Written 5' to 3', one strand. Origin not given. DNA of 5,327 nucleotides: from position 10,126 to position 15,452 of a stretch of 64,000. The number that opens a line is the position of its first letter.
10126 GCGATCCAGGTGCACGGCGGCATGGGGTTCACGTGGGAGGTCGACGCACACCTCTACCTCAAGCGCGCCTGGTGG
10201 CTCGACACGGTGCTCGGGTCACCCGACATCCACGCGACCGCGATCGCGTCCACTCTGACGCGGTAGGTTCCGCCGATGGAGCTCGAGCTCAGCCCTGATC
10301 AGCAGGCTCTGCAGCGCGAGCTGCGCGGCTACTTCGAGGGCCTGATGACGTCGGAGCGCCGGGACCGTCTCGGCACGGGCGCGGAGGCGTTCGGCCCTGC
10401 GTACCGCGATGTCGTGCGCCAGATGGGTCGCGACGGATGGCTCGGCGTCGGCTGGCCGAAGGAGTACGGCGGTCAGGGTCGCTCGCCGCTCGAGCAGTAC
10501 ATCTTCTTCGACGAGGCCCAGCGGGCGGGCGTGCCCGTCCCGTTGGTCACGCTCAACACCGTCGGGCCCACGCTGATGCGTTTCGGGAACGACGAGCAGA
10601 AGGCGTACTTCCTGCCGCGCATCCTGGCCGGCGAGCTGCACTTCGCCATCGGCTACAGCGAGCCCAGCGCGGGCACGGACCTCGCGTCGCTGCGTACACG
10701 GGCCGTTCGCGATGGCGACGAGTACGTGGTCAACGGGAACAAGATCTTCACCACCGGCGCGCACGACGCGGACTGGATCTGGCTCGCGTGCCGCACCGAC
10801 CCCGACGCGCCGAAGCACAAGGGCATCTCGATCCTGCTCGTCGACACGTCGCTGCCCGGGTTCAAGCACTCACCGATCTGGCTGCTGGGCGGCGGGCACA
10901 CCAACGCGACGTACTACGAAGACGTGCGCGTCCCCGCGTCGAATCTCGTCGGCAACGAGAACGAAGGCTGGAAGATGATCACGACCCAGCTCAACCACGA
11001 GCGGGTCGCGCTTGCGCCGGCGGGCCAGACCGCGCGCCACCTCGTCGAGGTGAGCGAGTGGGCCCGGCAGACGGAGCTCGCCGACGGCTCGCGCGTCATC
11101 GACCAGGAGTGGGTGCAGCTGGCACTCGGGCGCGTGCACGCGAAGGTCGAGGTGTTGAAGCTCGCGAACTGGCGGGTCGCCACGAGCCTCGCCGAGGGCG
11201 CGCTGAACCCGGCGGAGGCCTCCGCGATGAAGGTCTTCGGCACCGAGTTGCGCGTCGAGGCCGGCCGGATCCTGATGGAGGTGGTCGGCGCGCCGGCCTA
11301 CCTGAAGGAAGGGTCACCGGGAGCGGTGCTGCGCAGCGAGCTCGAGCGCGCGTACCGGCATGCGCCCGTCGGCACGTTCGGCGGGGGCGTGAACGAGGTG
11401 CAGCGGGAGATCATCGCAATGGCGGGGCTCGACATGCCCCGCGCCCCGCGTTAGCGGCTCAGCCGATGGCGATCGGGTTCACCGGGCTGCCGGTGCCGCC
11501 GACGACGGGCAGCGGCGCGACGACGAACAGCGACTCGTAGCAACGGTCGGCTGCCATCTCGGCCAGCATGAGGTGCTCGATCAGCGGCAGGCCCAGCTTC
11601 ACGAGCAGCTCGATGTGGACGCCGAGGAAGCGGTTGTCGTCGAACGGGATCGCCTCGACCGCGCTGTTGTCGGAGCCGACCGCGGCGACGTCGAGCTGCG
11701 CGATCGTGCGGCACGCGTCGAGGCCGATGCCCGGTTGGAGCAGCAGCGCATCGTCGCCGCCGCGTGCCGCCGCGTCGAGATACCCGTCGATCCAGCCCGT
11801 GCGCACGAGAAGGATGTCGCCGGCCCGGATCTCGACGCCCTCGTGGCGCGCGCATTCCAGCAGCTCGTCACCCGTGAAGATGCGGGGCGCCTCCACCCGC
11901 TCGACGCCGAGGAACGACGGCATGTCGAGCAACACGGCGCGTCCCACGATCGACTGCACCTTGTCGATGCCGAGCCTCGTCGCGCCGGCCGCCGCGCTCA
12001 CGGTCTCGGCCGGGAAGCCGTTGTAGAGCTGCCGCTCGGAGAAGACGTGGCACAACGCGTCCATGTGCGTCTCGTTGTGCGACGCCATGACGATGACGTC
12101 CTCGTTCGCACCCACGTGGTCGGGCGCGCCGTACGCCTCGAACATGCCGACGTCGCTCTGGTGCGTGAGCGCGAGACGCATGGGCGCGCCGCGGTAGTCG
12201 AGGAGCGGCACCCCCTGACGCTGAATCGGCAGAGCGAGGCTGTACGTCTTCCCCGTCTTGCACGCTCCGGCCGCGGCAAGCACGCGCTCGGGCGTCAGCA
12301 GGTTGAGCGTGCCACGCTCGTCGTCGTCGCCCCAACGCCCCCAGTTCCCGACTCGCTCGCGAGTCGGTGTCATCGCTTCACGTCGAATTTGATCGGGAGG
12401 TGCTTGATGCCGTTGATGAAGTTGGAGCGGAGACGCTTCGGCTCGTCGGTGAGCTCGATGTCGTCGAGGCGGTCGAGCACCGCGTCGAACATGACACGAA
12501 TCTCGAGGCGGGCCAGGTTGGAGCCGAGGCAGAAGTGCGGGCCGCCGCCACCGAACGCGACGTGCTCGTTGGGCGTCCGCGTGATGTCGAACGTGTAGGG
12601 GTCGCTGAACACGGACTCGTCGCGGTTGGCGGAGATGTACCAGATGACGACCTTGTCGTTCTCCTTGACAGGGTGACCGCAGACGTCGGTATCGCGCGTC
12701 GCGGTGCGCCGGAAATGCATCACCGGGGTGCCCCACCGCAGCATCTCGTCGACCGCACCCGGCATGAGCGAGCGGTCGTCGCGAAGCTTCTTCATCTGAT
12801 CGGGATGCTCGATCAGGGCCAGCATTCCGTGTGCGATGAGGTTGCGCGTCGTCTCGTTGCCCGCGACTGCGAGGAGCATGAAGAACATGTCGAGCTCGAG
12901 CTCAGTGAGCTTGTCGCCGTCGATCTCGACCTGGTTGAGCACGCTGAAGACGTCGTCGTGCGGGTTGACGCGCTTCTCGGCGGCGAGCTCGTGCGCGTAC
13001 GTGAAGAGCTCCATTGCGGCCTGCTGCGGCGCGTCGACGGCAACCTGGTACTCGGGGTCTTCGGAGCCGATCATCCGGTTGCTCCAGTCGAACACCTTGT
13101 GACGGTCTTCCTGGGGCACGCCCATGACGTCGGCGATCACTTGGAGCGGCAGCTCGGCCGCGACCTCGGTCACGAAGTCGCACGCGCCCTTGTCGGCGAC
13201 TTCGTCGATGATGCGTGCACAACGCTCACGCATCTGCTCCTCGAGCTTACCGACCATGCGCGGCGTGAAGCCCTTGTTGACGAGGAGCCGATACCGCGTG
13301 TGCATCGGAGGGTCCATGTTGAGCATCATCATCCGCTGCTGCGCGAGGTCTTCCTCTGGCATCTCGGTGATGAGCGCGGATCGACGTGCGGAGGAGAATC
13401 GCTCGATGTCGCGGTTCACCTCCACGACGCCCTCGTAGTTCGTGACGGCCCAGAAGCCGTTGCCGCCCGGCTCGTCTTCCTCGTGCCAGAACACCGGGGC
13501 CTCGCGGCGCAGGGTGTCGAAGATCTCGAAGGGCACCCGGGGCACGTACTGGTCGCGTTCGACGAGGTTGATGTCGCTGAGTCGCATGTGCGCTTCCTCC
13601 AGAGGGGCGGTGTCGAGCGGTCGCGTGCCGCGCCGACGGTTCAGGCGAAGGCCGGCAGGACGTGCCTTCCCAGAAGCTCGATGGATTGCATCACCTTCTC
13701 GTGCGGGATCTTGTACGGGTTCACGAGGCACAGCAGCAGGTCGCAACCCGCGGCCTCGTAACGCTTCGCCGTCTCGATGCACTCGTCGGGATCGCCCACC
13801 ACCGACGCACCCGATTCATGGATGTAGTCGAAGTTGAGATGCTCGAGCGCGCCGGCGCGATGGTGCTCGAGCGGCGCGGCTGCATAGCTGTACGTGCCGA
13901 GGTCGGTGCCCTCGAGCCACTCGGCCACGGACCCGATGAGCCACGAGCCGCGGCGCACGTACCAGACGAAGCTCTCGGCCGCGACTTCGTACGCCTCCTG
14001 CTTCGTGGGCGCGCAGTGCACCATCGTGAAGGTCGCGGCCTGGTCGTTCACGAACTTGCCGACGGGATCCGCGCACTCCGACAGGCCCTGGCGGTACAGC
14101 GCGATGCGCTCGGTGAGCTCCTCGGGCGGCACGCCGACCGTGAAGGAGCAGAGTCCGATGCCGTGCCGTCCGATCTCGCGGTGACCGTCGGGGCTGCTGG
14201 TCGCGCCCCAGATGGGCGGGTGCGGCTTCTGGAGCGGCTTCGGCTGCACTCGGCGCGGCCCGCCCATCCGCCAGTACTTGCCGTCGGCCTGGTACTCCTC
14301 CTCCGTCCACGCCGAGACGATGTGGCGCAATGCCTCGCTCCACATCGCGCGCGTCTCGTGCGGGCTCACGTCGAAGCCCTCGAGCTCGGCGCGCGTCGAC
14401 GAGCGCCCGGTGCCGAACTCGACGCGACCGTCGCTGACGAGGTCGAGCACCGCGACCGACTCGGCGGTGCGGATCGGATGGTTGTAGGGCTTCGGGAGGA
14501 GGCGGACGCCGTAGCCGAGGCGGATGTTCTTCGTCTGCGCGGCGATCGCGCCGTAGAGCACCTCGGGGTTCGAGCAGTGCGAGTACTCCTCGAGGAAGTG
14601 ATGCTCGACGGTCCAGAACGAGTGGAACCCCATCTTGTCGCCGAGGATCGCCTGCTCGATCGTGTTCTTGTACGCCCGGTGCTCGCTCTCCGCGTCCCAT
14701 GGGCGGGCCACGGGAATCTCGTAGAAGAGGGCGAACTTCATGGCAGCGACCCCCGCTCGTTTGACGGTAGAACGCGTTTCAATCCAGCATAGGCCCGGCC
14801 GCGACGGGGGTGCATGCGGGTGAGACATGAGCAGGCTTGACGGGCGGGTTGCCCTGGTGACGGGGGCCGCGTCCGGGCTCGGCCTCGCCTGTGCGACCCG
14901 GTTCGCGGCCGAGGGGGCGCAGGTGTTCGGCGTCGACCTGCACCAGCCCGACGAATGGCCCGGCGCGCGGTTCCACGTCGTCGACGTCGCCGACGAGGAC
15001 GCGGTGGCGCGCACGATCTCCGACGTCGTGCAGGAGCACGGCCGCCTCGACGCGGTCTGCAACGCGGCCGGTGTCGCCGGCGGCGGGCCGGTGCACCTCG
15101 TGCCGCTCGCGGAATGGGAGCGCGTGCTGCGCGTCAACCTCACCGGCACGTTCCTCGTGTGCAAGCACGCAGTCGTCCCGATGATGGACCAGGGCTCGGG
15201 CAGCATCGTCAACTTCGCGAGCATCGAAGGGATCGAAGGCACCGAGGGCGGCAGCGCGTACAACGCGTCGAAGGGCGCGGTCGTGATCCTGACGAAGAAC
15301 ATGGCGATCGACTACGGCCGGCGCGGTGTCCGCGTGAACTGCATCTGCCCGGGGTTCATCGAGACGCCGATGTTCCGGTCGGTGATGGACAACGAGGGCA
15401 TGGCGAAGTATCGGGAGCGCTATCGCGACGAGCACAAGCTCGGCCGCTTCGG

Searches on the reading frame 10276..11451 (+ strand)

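Call 33: search_protein_families(library=pfam, proteins=[window:10276-11451:+], max_evalue=0.00001)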
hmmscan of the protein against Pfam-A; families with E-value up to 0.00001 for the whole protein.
window:10276-11451:+ (392 aa): 3 families
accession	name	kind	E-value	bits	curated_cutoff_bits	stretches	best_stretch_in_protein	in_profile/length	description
PF00441.29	Acyl-CoA_dh_1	-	1.2e-32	113.5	22.4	1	229-383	1-148/150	Acyl-CoA dehydrogenase, C-terminal domain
PF02771.21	Acyl-CoA_dh_N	-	1.5e-20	74.1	22.9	1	7-120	2-113/113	Acyl-CoA dehydrogenase, N-terminal domain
PF02770.24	Acyl-CoA_dh_M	-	1.7e-20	73.4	33.3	1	124-205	1-83/97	Acyl-CoA dehydrogenase, middle domain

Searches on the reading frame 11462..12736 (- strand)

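Call 33: search_protein_families(library=pfam, proteins=[window:11462-12736:-], max_evalue=0.00001)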
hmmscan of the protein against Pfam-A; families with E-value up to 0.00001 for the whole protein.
window:11462-12736:- (425 aa): 1 family
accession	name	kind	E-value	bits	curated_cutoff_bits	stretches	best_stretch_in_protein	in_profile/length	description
PF04199.19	Cyclase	-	8.5e-21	75.1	23.1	1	190-361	3-141/142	Putative cyclase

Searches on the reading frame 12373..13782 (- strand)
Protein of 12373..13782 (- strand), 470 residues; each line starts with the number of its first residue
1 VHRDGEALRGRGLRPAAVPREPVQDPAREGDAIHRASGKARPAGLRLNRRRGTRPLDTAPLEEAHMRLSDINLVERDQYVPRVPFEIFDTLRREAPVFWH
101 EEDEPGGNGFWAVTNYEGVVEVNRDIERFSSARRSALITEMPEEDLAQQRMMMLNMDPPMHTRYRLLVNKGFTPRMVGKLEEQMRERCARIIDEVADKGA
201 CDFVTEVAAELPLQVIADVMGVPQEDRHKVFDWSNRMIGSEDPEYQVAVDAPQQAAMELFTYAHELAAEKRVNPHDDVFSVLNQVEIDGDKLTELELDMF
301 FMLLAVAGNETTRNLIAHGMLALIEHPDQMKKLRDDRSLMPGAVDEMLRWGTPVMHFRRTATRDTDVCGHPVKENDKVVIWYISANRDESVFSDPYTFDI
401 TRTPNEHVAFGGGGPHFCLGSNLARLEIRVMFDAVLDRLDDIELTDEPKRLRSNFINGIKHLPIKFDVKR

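Call 34: search_protein_families(library=pfam, proteins=[window:12373-13782:-], max_evalue=0.00001)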
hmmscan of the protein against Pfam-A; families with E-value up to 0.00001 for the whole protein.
window:12373-13782:- (470 aa): 1 family
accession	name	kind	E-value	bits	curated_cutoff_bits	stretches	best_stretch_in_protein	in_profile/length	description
PF00067.27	p450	-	9.1e-27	94.4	22.8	1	229-452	193-447/462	Cytochrome P450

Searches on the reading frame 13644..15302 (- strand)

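Call 34: search_protein_families(library=pfam, proteins=[window:13644-15302:-], max_evalue=0.00001)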
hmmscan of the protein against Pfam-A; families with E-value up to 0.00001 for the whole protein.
window:13644-15302:- (553 aa): 1 family
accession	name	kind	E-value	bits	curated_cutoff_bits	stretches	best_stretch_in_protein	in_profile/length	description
PF00296.26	Bac_luciferase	-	2.1e-49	169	27.9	1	204-521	17-313/314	Luciferase-like monooxygenase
